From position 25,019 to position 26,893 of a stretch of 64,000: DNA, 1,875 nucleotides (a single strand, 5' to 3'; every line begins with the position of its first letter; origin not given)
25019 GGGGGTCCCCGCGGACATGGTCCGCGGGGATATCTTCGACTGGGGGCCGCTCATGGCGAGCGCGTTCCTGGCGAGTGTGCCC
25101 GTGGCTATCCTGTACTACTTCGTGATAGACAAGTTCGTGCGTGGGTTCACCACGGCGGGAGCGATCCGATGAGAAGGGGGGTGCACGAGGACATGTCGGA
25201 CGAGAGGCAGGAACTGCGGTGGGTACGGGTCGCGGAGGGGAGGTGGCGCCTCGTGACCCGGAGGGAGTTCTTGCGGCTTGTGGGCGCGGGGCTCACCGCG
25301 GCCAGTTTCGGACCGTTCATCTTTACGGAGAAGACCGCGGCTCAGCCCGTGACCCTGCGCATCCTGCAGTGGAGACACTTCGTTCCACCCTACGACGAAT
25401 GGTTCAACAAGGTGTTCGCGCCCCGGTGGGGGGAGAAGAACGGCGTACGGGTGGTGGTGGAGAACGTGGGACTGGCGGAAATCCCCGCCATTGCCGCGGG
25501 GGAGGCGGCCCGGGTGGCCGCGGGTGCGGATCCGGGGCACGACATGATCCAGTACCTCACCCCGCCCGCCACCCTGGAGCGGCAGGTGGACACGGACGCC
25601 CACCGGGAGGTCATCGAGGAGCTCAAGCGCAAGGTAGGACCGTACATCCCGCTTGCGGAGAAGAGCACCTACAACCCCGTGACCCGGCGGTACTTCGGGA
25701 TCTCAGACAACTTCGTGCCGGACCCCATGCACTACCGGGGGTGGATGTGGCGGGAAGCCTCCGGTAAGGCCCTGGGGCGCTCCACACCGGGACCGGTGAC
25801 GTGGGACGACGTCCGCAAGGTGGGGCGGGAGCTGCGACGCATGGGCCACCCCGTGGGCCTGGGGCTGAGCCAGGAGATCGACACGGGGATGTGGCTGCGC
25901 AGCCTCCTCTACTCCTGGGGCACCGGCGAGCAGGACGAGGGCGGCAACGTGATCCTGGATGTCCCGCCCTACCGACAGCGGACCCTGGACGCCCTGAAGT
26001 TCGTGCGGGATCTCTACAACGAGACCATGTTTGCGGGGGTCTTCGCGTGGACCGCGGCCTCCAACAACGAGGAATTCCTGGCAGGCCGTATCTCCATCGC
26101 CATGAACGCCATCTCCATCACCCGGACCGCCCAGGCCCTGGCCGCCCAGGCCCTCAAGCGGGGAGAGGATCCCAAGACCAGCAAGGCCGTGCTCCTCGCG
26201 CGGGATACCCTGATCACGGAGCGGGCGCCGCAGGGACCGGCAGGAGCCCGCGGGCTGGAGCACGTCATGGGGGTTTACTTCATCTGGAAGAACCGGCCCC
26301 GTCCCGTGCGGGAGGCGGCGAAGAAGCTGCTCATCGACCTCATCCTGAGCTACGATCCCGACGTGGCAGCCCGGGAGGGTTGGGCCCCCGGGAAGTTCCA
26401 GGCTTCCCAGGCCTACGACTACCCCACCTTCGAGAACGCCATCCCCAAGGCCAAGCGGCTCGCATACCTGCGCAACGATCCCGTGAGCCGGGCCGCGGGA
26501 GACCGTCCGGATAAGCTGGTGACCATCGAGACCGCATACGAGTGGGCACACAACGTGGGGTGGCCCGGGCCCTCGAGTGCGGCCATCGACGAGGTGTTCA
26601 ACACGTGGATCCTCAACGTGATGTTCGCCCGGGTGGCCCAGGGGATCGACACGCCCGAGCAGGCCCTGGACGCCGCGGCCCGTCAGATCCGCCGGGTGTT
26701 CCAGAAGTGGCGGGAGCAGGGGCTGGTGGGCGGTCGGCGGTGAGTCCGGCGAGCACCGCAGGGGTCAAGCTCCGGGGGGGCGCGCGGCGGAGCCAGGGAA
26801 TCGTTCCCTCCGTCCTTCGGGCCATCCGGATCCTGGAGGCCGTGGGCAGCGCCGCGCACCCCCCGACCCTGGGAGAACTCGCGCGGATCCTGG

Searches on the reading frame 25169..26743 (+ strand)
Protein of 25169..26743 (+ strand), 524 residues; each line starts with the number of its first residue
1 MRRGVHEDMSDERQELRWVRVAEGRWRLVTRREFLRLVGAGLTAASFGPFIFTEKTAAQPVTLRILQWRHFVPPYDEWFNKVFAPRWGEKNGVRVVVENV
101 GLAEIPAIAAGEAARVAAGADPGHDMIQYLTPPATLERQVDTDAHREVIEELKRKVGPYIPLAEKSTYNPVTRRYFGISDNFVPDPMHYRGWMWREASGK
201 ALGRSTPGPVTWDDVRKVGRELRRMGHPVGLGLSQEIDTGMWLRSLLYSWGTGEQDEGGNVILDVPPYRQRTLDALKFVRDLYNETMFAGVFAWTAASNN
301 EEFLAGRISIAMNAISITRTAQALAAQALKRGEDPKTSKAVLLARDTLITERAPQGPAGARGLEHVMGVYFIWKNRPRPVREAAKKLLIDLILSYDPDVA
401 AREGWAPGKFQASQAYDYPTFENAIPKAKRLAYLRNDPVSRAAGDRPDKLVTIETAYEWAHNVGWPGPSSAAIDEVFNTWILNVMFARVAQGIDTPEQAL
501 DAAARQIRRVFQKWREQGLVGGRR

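Call 7: search_protein_families(library=pfam, proteins=[window:25169-26743:+], max_evalue=0.01)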
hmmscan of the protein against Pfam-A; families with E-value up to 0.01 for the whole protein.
window:25169-26743:+ (524 aa): 1 family
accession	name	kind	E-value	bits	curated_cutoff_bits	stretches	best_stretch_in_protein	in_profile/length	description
PF13416.11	SBP_bac_8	-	0.0027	18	27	1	89-333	8-202/279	Bacterial extracellular solute-binding protein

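Call 36: search_protein_families(library=ncbifam, proteins=[window:25169-26743:+], max_evalue=0.1)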
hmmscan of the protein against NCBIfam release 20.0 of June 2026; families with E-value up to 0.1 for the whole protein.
window:25169-26743:+ (524 aa): 0 families

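Call 43: find_encoding_contigs(protein=window:25169-26743:+, flank=3000, max_places=6)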
Protein window:25169-26743:+ (524 aa): no gene with exactly this product is on record in the collection.
